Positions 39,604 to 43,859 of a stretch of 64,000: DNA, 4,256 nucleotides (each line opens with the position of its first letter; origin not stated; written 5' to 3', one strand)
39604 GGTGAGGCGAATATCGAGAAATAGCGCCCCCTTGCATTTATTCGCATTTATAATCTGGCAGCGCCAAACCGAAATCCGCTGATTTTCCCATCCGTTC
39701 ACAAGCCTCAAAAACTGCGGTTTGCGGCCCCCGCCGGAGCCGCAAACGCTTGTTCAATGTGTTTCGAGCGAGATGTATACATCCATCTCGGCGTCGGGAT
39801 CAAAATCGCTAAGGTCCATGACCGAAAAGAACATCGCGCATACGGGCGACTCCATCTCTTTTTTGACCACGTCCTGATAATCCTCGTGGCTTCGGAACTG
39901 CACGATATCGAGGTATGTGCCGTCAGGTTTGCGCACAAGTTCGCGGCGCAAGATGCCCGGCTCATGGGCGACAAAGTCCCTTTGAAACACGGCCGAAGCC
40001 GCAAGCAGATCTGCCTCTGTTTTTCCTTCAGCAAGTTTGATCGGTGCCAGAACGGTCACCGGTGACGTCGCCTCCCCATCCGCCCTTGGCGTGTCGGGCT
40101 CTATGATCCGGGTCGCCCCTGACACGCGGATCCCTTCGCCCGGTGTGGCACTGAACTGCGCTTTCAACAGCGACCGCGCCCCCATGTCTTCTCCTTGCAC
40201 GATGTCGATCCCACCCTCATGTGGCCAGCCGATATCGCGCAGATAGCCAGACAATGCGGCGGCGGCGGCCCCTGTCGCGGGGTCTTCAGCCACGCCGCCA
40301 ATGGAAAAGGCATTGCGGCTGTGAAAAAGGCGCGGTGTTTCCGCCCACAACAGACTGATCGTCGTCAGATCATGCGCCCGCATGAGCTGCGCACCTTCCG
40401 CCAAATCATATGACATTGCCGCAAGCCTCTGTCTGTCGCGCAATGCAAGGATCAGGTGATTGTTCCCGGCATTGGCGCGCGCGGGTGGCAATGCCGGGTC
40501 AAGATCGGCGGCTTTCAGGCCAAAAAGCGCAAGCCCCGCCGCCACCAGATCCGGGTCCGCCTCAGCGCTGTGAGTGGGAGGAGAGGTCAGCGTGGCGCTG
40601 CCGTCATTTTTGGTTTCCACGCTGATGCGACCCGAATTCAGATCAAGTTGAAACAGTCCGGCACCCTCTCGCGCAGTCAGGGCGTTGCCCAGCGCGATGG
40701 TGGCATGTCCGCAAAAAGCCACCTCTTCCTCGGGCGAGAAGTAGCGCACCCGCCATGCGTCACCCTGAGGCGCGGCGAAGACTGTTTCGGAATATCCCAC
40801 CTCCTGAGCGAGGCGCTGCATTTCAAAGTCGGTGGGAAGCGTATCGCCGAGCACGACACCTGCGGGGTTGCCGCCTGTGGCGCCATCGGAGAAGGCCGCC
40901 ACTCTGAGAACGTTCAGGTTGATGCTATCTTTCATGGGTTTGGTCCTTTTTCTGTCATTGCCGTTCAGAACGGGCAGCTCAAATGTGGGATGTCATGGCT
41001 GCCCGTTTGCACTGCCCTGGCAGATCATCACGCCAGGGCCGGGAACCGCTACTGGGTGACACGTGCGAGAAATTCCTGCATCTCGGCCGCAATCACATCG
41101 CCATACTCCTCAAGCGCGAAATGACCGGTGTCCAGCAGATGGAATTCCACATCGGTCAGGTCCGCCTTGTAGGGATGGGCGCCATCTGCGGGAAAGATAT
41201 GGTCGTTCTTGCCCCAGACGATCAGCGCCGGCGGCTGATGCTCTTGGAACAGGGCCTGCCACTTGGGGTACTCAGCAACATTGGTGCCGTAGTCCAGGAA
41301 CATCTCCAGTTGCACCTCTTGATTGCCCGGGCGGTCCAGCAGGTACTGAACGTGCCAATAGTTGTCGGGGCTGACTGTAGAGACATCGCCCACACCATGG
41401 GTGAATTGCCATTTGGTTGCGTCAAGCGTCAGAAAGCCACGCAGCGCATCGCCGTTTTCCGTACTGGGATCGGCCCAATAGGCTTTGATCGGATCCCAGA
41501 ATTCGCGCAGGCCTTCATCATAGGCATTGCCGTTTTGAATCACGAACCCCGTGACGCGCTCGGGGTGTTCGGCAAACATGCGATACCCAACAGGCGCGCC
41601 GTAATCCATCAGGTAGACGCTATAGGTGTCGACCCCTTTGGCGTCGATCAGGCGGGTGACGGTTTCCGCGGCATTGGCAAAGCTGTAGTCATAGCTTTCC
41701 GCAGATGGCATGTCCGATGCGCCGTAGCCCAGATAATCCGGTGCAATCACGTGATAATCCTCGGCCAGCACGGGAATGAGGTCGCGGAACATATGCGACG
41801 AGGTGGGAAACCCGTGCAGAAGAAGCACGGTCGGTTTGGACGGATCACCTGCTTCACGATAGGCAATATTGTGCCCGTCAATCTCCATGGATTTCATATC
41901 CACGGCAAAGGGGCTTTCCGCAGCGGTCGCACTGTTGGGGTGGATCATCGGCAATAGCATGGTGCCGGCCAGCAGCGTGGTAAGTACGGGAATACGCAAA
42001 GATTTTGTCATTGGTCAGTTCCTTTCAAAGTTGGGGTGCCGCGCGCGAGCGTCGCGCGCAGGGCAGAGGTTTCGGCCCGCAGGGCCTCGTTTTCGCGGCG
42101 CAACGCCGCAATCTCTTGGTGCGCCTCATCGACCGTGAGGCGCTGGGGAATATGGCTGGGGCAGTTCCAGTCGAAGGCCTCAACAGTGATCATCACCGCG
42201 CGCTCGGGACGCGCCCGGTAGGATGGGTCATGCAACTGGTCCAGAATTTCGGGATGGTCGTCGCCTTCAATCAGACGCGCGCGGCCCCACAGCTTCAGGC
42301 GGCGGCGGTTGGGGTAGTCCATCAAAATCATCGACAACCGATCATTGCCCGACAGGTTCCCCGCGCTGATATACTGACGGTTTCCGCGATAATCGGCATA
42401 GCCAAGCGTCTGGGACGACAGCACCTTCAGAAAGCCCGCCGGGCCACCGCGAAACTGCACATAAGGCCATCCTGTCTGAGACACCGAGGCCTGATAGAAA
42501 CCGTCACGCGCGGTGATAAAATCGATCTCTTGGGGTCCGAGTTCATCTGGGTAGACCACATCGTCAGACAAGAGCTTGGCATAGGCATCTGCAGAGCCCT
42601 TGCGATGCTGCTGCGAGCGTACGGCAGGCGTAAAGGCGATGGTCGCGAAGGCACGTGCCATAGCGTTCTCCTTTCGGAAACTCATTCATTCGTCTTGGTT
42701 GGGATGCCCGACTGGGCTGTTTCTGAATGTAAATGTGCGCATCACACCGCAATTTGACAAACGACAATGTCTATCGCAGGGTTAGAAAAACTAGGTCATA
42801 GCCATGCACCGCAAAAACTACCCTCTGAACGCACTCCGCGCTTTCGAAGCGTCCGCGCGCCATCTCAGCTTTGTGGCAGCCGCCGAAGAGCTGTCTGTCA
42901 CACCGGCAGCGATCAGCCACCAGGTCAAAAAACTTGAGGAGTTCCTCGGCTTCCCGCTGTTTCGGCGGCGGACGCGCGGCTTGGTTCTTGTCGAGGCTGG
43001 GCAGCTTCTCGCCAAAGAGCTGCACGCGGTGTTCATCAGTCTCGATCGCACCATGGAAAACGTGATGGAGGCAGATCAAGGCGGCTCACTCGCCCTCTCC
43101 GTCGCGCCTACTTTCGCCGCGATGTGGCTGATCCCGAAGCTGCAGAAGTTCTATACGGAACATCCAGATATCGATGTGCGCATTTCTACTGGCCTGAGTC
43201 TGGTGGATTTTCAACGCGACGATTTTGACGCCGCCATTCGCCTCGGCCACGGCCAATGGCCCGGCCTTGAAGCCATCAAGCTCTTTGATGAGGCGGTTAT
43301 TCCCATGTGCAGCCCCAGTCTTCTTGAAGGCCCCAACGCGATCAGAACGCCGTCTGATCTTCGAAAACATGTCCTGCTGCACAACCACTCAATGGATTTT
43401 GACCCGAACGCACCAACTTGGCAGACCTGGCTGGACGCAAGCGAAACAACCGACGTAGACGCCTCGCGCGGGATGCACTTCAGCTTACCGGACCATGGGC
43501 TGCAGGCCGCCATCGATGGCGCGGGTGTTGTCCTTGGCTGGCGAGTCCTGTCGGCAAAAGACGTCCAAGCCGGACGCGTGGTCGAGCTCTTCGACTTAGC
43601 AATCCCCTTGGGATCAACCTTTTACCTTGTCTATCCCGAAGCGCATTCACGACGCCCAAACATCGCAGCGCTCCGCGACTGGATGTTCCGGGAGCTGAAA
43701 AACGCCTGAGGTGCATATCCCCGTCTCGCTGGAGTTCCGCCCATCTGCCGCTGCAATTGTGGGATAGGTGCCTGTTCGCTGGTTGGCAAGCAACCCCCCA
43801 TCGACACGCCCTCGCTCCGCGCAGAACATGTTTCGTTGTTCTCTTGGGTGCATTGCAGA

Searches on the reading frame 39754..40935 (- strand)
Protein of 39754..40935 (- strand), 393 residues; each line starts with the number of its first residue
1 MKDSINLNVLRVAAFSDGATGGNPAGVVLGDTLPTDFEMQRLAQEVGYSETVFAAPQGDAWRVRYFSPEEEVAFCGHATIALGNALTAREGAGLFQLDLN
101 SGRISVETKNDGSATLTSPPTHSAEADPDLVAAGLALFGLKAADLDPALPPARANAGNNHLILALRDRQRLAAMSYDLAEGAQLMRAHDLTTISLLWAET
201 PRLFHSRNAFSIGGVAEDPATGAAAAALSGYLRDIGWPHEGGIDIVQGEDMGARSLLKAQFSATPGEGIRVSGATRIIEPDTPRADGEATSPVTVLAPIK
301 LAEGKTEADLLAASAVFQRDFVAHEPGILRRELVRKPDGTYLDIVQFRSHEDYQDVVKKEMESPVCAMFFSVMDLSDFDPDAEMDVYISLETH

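Call 4: search_protein_families(library=pfam, proteins=[window:39754-40935:-], max_evalue=1)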
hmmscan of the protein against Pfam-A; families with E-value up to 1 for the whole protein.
window:39754-40935:- (393 aa): 2 families
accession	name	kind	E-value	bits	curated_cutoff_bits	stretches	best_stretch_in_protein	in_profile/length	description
PF02567.21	PhzC-PhzF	-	3.6e-51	174.8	27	1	12-262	1-259/281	Phenazine biosynthesis-like protein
PF03992.22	ABM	-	0.036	14.7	23.1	1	292-355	1-65/78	Antibiotic biosynthesis monooxygenase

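Call 5: search_protein_families(library=ncbifam, proteins=[window:39754-40935:-], max_evalue=1)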
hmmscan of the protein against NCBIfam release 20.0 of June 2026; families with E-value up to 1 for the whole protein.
window:39754-40935:- (393 aa): 3 families
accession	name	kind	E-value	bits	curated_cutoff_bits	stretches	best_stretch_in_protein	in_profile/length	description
TIGR00654.1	PhzF_family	subfamily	1.6e-37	129.5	76.2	1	7-273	3-286/298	PhzF family phenazine biosynthesis isomerase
NF007625.0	PRK10281.1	equivalog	7.3e-24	84.4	386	1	7-261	3-273/301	PhzF family isomerase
NF052296.1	HdxProlEpimProt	equivalog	0.049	13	450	1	63-118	73-130/309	4-hydroxyproline epimerase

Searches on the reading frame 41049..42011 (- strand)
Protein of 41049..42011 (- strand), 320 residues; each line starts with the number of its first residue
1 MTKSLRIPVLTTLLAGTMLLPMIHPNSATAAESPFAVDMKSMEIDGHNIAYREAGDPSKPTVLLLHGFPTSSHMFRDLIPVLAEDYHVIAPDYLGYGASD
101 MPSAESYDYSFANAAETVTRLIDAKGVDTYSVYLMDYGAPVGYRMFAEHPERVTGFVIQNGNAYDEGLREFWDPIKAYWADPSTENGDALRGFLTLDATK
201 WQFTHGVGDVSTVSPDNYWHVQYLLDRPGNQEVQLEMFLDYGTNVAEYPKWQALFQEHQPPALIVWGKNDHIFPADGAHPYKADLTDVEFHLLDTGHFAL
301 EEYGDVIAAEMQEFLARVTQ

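Call 54: search_protein_families(library=pfam, proteins=[window:41049-42011:-], max_evalue=0.001)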
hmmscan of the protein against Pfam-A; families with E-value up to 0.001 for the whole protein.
window:41049-42011:- (320 aa): 3 families
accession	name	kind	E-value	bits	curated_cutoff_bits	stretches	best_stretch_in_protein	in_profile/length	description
PF00561.26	Abhydrolase_1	-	1.1e-31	110.8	25.8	1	60-302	1-243/245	alpha/beta hydrolase fold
PF12697.13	Abhydrolase_6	-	5.6e-14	53.8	26.3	1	62-309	1-216/217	Alpha/beta hydrolase family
PF12146.15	Hydrolase_4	-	2.2e-06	27.6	27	1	57-159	2-107/239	Serine aminopeptidase, S33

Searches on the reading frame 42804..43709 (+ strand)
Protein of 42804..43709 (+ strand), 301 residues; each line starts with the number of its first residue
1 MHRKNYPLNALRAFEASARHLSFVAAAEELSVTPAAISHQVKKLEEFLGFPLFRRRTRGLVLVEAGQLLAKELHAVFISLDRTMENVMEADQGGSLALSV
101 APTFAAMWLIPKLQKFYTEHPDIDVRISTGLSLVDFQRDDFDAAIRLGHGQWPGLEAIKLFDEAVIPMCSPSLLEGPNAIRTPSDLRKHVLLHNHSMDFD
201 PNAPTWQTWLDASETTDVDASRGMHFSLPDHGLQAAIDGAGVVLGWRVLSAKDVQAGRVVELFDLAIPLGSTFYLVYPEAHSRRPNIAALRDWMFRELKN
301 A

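Call 54: search_protein_families(library=pfam, proteins=[window:42804-43709:+], max_evalue=0.001)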
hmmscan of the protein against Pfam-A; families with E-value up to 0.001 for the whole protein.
window:42804-43709:+ (301 aa): 2 families
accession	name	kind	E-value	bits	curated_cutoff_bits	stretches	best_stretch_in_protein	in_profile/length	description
PF03466.25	LysR_substrate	-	3.7e-32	111.9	28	1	92-297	4-207/209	LysR substrate binding domain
PF00126.33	HTH_1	-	3.6e-20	72.1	26.6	1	8-67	1-60/60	Bacterial regulatory helix-turn-helix protein, lysR family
